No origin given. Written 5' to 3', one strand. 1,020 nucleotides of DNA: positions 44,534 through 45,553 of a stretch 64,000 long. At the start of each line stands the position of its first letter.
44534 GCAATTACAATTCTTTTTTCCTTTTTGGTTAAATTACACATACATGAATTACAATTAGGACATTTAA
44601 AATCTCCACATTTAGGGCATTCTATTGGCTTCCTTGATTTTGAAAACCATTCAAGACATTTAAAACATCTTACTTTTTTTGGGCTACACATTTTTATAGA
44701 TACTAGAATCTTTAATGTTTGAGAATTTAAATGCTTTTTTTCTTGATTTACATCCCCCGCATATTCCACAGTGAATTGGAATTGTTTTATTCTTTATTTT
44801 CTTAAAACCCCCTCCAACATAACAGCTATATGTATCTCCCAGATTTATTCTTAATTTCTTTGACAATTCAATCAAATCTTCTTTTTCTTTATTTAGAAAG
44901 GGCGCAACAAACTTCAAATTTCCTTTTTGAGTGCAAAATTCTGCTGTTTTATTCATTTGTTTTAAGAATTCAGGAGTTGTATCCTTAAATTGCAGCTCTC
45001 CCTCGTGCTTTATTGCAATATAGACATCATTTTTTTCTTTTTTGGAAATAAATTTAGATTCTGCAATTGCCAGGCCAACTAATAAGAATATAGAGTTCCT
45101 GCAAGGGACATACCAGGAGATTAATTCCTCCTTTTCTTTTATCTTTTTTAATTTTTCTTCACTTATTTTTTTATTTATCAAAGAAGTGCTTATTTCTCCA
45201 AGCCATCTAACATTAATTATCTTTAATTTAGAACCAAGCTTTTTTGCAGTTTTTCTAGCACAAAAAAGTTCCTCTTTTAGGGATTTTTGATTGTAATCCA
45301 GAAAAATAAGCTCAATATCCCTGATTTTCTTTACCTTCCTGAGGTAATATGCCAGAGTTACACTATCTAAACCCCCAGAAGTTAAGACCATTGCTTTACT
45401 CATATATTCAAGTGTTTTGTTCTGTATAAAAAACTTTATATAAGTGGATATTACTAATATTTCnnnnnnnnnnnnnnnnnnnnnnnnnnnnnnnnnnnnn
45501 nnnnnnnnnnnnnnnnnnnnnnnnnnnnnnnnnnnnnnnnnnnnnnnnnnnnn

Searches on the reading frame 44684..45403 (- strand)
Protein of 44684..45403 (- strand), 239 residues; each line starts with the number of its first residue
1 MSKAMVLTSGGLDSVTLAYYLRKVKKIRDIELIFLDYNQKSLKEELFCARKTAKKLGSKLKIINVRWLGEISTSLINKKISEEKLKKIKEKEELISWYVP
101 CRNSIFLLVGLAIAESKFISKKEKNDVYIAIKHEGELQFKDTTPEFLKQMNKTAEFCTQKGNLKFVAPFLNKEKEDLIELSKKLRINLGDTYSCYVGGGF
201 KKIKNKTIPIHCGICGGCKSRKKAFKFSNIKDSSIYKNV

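Call 3: search_protein_families(library=pfam, proteins=[window:44684-45403:-], max_evalue=0.01)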
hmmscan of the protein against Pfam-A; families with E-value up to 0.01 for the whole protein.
window:44684-45403:- (239 aa): 2 families
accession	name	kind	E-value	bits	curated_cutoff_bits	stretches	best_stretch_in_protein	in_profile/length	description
PF06508.19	QueC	-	2.3e-40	138.8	22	1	3-226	1-207/210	Queuosine biosynthesis protein QueC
PF01171.26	ATP_bind_3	-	6.4e-06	26.4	27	1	5-73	3-69/182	PP-loop family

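Call 4: search_protein_families(library=ncbifam, proteins=[window:44684-45403:-], max_evalue=0.01)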
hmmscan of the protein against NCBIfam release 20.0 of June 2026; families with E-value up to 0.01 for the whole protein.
window:44684-45403:- (239 aa): 7 families
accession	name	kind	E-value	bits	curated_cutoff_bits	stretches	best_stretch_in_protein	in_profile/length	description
TIGR00364.1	TIGR00364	equivalog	1.2e-34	119.7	150.3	1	4-221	1-201/201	7-cyano-7-deazaguanine synthase QueC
NF008317.0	PRK11106.1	equivalog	4.1e-13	49.2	378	1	1-226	1-211/231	7-cyano-7-deazaguanine synthase QueC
TIGR02432.1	lysidine_TilS_N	equivalog_domain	3.1e-06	27.3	93.6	1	5-67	3-68/189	tRNA lysidine(34) synthetase TilS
NF041925.1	QatC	equivalog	4.2e-06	25.9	280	1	4-237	103-327/398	Qat anti-phage system QueC-like protein QatC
TIGR00268.2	TIGR00268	equivalog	0.00066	19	150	0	1-68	13-79/259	ATP-dependent sacrificial sulfur transferase LarE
NF011155.0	PRK14561.1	equivalog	0.0045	16.7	207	1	3-66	2-59/195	hypothetical protein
TIGR01536.1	asn_synth_AEB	equivalog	0.0073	15.3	267.1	0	6-64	257-314/517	asparagine synthase (glutamine-hydrolyzing)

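Call 8: find_encoding_contigs(protein=window:44687-45403:-, flank=10000, max_places=10)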
Protein window:44687-45403:- (239 aa): 2 contigs read that carry it; 2 places shown.
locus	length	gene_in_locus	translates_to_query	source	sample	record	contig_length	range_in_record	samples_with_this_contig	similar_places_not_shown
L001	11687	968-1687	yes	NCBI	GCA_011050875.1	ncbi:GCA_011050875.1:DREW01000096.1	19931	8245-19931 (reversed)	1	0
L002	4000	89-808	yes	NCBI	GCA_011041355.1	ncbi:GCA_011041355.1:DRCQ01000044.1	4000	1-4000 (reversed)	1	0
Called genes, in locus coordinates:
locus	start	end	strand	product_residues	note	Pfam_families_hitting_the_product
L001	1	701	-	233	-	PF00535:Glycos_transf_2, PF13641:Glyco_tranf_2_3, PF13506:Glyco_transf_21 (weak), PF13632:Glyco_trans_2_3 (weak)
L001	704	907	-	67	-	-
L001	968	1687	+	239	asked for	PF01171:ATP_bind_3 (faint), PF06508:QueC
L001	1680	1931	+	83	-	-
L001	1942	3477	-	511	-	PF02310:B12-binding, PF04055:Radical_SAM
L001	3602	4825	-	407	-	PF13439:Glyco_transf_4, PF13579:Glyco_trans_4_4, PF20706:GT4-conflict (weak), PF00534:Glycos_transf_1, PF13692:Glyco_trans_1_4, PF13524:Glyco_trans_1_2 (weak)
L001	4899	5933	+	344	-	PF04055:Radical_SAM, PF13186:SPASM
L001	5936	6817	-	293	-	PF00535:Glycos_transf_2, PF10111:Glyco_tranf_2_2, PF13641:Glyco_tranf_2_3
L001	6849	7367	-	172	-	PF08241:Methyltransf_11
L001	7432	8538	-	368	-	PF00534:Glycos_transf_1, PF13692:Glyco_trans_1_4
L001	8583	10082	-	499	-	PF01943:Polysacc_synt, PF13440:Polysacc_synt_3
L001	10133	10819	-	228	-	PF05711:TylF, PF13578:Methyltransf_24 (weak)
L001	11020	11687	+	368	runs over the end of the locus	PF01008:IF-2B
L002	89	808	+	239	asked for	PF01171:ATP_bind_3 (faint), PF06508:QueC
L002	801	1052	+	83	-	-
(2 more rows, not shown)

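Call 9: find_homologous_proteins(query=window:44687-45403:-, max_evalue=0.00001)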
Query window:44687-45403:- (239 aa): 303 proteins with E <= 0.00001 among 2958 candidates; the best 120 are listed.
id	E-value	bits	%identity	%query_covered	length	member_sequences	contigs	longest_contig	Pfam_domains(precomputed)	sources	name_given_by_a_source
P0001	1.3e-147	508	100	98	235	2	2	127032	PF06508.20,PF01171.27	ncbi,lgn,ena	-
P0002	2.7e-126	438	84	100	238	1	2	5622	PF06508.20,PF01171.27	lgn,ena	-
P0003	7.2e-121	420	79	100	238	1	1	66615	PF06508.20,PF01171.27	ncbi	-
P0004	1.2e-115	403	76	100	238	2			PF06508.20,PF01171.27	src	-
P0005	4.1e-113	395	75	100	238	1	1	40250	PF06508.20,PF01171.27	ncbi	-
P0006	2.1e-110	386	72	100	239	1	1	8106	PF06508.20,PF01171.27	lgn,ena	-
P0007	6.2e-110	384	70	99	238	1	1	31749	PF06508.20,PF01171.27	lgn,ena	-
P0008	1.0e-109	384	72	99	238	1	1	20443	PF06508.20,PF01171.27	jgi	-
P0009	2.3e-108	379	70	100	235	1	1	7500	PF06508.20,PF01171.27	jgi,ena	-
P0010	4.2e-108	378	69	99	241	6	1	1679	PF06508.20,PF01171.27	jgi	-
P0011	1.4e-107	377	70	100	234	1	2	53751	PF06508.20,PF01171.27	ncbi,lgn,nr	ncbi:MAG: 7-cyano-7-deazaguanine synthase [Candidatus Nanoarchaeia archaeon]|nr:7-cyano-7-deazaguani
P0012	9.9e-106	371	68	100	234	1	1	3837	PF06508.20,PF01171.27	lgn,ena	-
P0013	3.4e-105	369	68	100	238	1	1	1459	PF06508.20,PF01171.27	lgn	-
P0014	5.7e-105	368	67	100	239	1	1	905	PF06508.20,PF01171.27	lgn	-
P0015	5.6e-104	365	66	99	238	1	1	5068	PF06508.20,PF01171.27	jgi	-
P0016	2.1e-103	363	67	100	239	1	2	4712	PF06508.20,PF01171.27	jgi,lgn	-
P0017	2.2e-103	363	67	100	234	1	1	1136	PF06508.20,PF01171.27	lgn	-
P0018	2.5e-103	363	66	100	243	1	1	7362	PF06508.20,PF01171.27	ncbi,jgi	-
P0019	3.6e-103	362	68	99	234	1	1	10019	PF06508.20,PF01171.27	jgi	-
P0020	4.3e-103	362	68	100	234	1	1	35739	PF06508.20,PF01171.27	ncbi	-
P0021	5.9e-103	362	70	100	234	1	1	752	PF06508.20,PF01171.27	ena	-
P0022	3.1e-102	359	66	100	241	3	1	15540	PF06508.20,PF01171.27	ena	-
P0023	3.4e-102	359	66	100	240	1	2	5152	PF06508.20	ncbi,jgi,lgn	-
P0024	6.6e-102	358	66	100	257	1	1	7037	PF06508.20,PF01171.27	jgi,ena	-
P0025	2.8e-101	356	69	99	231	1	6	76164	PF06508.20,PF01171.27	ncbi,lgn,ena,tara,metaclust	tara:strand:+ start:3173 stop:3868 length:696 start_codon:yes stop_codon:yes gene_type:complete|meta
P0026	4.7e-101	355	68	100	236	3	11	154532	PF06508.20,PF01171.27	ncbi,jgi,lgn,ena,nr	ncbi:hypothetical protein CMI44_01300 [Candidatus Pacearchaeota archaeon]|jgi:7-cyano-7-deazaguanine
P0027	9.5e-101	354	65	100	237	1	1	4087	PF06508.20,PF01171.27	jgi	jgi:7-cyano-7-deazaguanine synthase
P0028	5.6e-100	352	65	100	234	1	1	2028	PF06508.20,PF01171.27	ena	-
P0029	2.5e-99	350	65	100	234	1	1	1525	PF06508.20,PF01171.27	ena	-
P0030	2.9e-99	350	64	100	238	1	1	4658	PF06508.20,PF01171.27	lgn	-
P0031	1.5e-98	347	64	99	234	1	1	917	PF06508.20,PF01171.27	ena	-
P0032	2.0e-98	347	68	100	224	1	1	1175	PF06508.20,PF01171.27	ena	-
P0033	1.4e-97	344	66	99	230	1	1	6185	PF06508.20,PF01171.27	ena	-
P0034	1.5e-97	344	64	99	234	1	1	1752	PF06508.20,PF01171.27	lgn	-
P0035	1.6e-97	344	67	100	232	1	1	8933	PF06508.20,PF01171.27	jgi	-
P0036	2.6e-97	343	62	100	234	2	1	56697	PF06508.20,PF01171.27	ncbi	ncbi:MAG: 7-cyano-7-deazaguanine synthase [archaeon]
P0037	3.9e-97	343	65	100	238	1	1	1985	PF06508.20,PF01171.27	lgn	-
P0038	4.0e-97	342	66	99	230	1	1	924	PF06508.20,PF01171.27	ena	-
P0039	4.3e-97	342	66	99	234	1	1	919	PF06508.20,PF01171.27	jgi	-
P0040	4.3e-97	342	64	100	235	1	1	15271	PF06508.20,PF01171.27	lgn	-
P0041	2.0e-95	337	63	100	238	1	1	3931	PF01507.26,PF06508.20,PF01171.27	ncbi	ncbi:MAG: 7-cyano-7-deazaguanine synthase [archaeon]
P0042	5.6e-95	335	60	100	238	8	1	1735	PF06508.20,PF01171.27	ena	-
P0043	1.6e-94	334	63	99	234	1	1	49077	PF06508.20,PF01171.27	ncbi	-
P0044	4.0e-94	333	64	99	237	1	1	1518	PF06508.20,PF01171.27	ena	-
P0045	1.6e-93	331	64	99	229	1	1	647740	PF06508.20,PF01171.27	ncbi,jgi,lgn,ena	ncbi:MAG: 7-cyano-7-deazaguanine synthase [Candidatus Pacearchaeota archaeon]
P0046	3.4e-93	330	60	99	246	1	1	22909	PF06508.20,PF01171.27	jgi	-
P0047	3.7e-93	330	62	100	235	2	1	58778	PF06508.20,PF01171.27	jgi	-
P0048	4.8e-93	329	64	99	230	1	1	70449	PF06508.20,PF01171.27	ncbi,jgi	-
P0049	1.2e-92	328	62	99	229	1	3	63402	PF06508.20,PF01171.27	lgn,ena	-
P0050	2.6e-92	327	63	100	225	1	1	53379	PF06508.20,PF01171.27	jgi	jgi:7-cyano-7-deazaguanine synthase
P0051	1.2e-91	325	61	100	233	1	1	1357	PF06508.20,PF01171.27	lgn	-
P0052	3.0e-89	317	63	99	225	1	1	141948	PF06508.20,PF01171.27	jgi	-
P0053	5.4e-89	316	62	100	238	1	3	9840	PF06508.20,PF01171.27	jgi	jgi:7-cyano-7-deazaguanine synthase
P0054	1.2e-85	305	60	98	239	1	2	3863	PF06508.20,PF01171.27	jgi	-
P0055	9.4e-85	302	60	100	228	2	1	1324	PF06508.20,PF02568.21,PF01171.27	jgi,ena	-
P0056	2.7e-83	297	59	99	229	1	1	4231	PF06508.20,PF02568.21,PF02540.24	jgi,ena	-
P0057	7.4e-83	296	59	98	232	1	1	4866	PF06508.20,PF02568.21,PF01171.27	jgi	-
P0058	1.3e-82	295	58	99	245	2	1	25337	PF06508.20,PF02568.21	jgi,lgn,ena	-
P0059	1.8e-81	291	57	99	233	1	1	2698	PF06508.20,PF01171.27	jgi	jgi:7-cyano-7-deazaguanine synthase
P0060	6.8e-81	289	55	100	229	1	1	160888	PF06508.20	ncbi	ncbi:MAG: 7-cyano-7-deazaguanine synthase [archaeon]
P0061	2.7e-80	287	59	98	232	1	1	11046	PF06508.20,PF02568.21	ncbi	-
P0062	1.3e-79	285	57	99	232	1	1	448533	PF06508.20,PF01171.27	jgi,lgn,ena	-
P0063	4.8e-79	283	57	99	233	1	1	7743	PF06508.20,PF01171.27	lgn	-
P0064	1.4e-78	282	58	98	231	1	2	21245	PF06508.20,PF02568.21,PF01171.27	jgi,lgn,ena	-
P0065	1.5e-78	282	56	97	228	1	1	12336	PF06508.20,PF02568.21,PF01171.27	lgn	-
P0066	1.0e-77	279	56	98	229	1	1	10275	PF06508.20,PF02568.21,PF01171.27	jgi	-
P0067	1.1e-77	279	56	98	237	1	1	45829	PF06508.20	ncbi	-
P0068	3.5e-76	274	57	95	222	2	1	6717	PF06508.20,PF01171.27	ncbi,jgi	-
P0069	8.0e-76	273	57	98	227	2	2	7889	PF06508.20,PF01171.27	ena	-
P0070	1.1e-75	272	52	99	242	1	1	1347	PF06508.20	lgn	-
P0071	7.3e-75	270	52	99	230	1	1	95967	PF06508.20,PF02568.21,PF01171.27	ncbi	ncbi:MAG: 7-cyano-7-deazaguanine synthase [archaeon]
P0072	8.7e-74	266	56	99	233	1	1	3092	PF06508.20,PF01171.27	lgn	-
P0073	7.1e-72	260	51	100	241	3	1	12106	PF06508.20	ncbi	-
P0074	8.1e-72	260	53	100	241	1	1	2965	PF06508.20,PF01171.27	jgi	-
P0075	1.0e-71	259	48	100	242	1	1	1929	PF06508.20,PF01171.27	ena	-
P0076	1.3e-70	256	50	99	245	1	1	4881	PF06508.20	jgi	jgi:7-cyano-7-deazaguanine synthase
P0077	1.8e-70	255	57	99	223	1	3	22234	PF06508.20,PF01171.27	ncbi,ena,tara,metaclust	tara:strand:+ start:1055 stop:1726 length:672 start_codon:yes stop_codon:yes gene_type:complete|meta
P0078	2.1e-70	255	50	100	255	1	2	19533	PF06508.20,PF02568.21,PF02540.24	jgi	-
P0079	4.3e-70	254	50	99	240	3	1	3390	PF06508.20,PF01171.27,PF02540.24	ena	-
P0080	8.3e-70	253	56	99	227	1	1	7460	PF06508.20,PF02540.24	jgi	-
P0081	4.7e-69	251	49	99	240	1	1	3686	PF06508.20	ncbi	-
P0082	6.6e-69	250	50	99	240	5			PF06508.20,PF01171.27,PF02540.24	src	-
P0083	2.1e-68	249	49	97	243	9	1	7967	PF06508.20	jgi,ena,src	-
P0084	3.9e-68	248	63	73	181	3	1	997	PF06508.20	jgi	jgi:7-cyano-7-deazaguanine synthase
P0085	5.6e-68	247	48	99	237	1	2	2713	PF06508.20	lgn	-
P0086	9.5e-68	246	50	100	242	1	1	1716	PF06508.20,PF02540.24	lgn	-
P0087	1.4e-67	246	52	99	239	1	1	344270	PF06508.20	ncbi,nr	ncbi:MAG: 7-cyano-7-deazaguanine synthase [Candidatus Nanoarchaeia archaeon]|nr:7-cyano-7-deazaguani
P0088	1.5e-67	246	49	98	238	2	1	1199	PF06508.20,PF01171.27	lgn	-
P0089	5.2e-67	244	49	99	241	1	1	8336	PF06508.20,PF02540.24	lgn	-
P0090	7.1e-67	244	50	99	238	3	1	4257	PF06508.20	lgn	-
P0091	1.1e-66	243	50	98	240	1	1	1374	PF06508.20,PF02568.21,PF01171.27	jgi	-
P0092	2.1e-66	242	49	100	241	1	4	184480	PF06508.20,PF02540.24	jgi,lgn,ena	-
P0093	2.4e-66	242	52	99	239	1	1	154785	PF06508.20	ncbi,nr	ncbi:MAG: 7-cyano-7-deazaguanine synthase [Candidatus Nanoarchaeia archaeon]|nr:7-cyano-7-deazaguani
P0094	1.4e-65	239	47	99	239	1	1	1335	PF06508.20,PF02540.24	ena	-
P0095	1.6e-65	239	49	99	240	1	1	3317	PF06508.20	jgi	-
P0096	4.5e-65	238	49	99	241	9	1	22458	PF06508.20,PF02568.21,PF01171.27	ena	-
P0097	4.6e-65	238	48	97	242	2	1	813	PF06508.20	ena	-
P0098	9.7e-65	237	48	97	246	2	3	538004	PF06508.20,PF02540.24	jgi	jgi:7-cyano-7-deazaguanine synthase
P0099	1.4e-64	236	49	99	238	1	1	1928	PF06508.20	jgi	-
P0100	3.6e-64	235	52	99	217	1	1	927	PF06508.20,PF01171.27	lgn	-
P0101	4.3e-64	234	47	97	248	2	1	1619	PF06508.20,PF02540.24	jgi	jgi:7-cyano-7-deazaguanine synthase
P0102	1.0e-63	233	48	99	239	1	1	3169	PF00733.28,PF06508.20,PF02540.24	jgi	-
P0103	1.3e-63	233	45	99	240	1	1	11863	PF06508.20,PF02568.21,PF02540.24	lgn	-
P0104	3.8e-63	231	52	99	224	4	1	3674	PF06508.20,PF01171.27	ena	-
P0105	4.1e-63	231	47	99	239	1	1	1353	PF06508.20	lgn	-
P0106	4.8e-63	231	48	98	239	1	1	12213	PF06508.20,PF02568.21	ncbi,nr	ncbi:7-cyano-7-deazaguanine synthase [archaeon]|nr:7-cyano-7-deazaguanine synthase [archaeon]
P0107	7.3e-63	230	47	99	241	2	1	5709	PF06508.20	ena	-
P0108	1.3e-62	230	50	100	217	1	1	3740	PF06508.20,PF01171.27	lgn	-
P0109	1.6e-62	229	45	98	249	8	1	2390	PF06508.20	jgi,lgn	-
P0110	1.9e-62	229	49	99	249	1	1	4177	PF06508.20,PF02568.21,PF02540.24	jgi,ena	-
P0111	3.0e-62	228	48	97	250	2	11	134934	PF06508.20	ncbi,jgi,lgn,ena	ncbi:MAG: 7-cyano-7-deazaguanine synthase [Candidatus Hadarchaeales archaeon]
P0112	3.4e-62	228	47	99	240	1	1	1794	PF06508.20,PF02568.21,PF01171.27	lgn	-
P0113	4.6e-62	228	47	100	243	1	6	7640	PF06508.20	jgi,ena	-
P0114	5.1e-62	228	49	98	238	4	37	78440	PF06508.20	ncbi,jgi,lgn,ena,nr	ncbi:7-cyano-7-deazaguanine synthase [Candidatus Woesearchaeota archaeon]|nr:7-cyano-7-deazaguanine 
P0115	5.9e-62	227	47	97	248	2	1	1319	PF06508.20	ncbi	-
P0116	6.2e-62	227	46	97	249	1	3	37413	PF06508.20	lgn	-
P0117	7.1e-62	227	45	99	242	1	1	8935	PF06508.20,PF01171.27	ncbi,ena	-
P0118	7.5e-62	227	47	99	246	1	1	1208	PF06508.20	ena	-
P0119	1.7e-61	226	48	97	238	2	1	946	PF06508.20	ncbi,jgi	-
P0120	2.2e-61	226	50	98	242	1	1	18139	PF06508.20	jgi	jgi:7-cyano-7-deazaguanine synthase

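Call 10: find_encoding_contigs(protein=P0045, flank=10000, max_places=2)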
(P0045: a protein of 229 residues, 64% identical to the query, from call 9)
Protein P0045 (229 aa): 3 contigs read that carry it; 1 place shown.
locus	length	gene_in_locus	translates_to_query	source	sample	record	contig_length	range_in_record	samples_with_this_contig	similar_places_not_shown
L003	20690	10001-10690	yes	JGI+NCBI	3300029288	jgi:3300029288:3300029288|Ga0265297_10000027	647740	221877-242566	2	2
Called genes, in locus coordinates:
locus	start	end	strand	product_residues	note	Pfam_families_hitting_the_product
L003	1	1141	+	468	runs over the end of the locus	PF02310:B12-binding, PF04055:Radical_SAM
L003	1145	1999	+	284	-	PF01073:3Beta_HSD, PF01370:Epimerase, PF02719:Polysacc_synt_2 (weak), PF04321:RmlD_sub_bind (faint), PF05368:NmrA, PF07993:NAD_binding_4 (faint), PF13460:NAD_binding_10, PF16363:GDP_Man_Dehyd (faint)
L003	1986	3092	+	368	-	PF04055:Radical_SAM, PF13186:SPASM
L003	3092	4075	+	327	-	PF00535:Glycos_transf_2, PF10111:Glyco_tranf_2_2 (weak), PF13641:Glyco_tranf_2_3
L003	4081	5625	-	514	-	PF13231:PMT_2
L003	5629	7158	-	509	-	PF02310:B12-binding, PF04055:Radical_SAM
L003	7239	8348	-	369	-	PF01075:Glyco_transf_9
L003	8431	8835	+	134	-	PF05014:Nuc_deoxyrib_tr, PF15891:Nuc_deoxyri_tr2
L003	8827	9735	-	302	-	PF00535:Glycos_transf_2, PF13641:Glyco_tranf_2_3, PF13632:Glyco_trans_2_3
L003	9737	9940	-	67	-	-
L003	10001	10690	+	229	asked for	PF01171:ATP_bind_3 (faint), PF06508:QueC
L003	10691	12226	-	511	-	PF02310:B12-binding, PF19864:Radical_SAM_N2 (weak), PF04055:Radical_SAM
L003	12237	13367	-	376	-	PF13439:Glyco_transf_4, PF13579:Glyco_trans_4_4, PF00534:Glycos_transf_1, PF13692:Glyco_trans_1_4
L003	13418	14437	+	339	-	PF04055:Radical_SAM, PF13186:SPASM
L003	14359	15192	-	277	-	PF01522:Polysacc_deac_1, PF10096:DUF2334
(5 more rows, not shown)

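Call 11: find_encoding_contigs(protein=P0026, flank=10000, max_places=2)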
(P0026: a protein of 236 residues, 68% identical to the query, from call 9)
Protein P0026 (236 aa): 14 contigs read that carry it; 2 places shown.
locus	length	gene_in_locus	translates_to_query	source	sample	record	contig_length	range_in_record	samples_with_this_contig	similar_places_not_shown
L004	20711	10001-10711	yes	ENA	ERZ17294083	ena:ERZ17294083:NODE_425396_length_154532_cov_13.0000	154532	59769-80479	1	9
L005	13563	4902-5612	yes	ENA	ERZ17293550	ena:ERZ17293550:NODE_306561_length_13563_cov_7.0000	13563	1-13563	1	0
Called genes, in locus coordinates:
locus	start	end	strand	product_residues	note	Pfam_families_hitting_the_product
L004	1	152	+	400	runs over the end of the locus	-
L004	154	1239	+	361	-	PF01663:Phosphodiest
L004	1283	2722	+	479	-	PF02310:B12-binding, PF04055:Radical_SAM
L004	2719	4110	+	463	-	PF02310:B12-binding, PF04055:Radical_SAM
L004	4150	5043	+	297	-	-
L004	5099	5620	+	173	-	PF13489:Methyltransf_23 (weak)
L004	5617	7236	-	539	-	PF13231:PMT_2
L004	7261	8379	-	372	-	PF01075:Glyco_transf_9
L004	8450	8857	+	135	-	PF05014:Nuc_deoxyrib_tr, PF15891:Nuc_deoxyri_tr2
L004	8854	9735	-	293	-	PF00535:Glycos_transf_2, PF13641:Glyco_tranf_2_3, PF13506:Glyco_transf_21 (weak)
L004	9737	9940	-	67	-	-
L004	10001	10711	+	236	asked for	PF01171:ATP_bind_3 (weak), PF06508:QueC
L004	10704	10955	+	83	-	-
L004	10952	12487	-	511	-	PF02310:B12-binding, PF04055:Radical_SAM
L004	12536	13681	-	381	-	PF04055:Radical_SAM, PF13186:SPASM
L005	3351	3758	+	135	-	PF05014:Nuc_deoxyrib_tr, PF15891:Nuc_deoxyri_tr2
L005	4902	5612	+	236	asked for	PF01171:ATP_bind_3 (weak), PF06508:QueC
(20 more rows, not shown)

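Call 12: find_encoding_contigs(protein=P0003, flank=10000, max_places=2)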
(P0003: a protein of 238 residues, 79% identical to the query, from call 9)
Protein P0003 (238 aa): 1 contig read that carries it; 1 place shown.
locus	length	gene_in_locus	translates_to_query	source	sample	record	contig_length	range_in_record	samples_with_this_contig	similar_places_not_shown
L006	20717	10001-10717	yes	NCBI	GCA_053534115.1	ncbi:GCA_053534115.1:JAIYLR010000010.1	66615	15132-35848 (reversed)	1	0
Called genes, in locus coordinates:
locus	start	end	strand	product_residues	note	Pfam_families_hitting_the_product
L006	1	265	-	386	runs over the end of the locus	PF01663:Phosphodiest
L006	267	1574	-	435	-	-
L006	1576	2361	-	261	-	PF08241:Methyltransf_11, PF13649:Methyltransf_25 (weak), PF13847:Methyltransf_31 (weak)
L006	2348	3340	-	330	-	PF01073:3Beta_HSD, PF01370:Epimerase, PF02719:Polysacc_synt_2, PF05368:NmrA, PF07993:NAD_binding_4, PF13460:NAD_binding_10, PF16363:GDP_Man_Dehyd, PF07993:NAD_binding_4, +2 more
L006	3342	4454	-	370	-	PF04055:Radical_SAM, PF13186:SPASM (weak)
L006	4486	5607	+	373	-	PF01075:Glyco_transf_9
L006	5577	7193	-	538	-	PF02366:PMT, PF13231:PMT_2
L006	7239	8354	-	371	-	PF01075:Glyco_transf_9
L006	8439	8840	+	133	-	PF05014:Nuc_deoxyrib_tr, PF15891:Nuc_deoxyri_tr2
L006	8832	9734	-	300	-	PF00535:Glycos_transf_2, PF13641:Glyco_tranf_2_3, PF13506:Glyco_transf_21 (faint), PF13632:Glyco_trans_2_3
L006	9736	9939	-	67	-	-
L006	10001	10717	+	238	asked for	PF01171:ATP_bind_3 (weak), PF06508:QueC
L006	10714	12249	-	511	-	PF02310:B12-binding, PF19864:Radical_SAM_N2 (weak), PF04055:Radical_SAM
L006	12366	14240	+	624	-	PF00483:NTP_transferase, PF12804:NTP_transf_3, PF13439:Glyco_transf_4, PF00534:Glycos_transf_1, PF13692:Glyco_trans_1_4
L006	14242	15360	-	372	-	PF04055:Radical_SAM, PF13186:SPASM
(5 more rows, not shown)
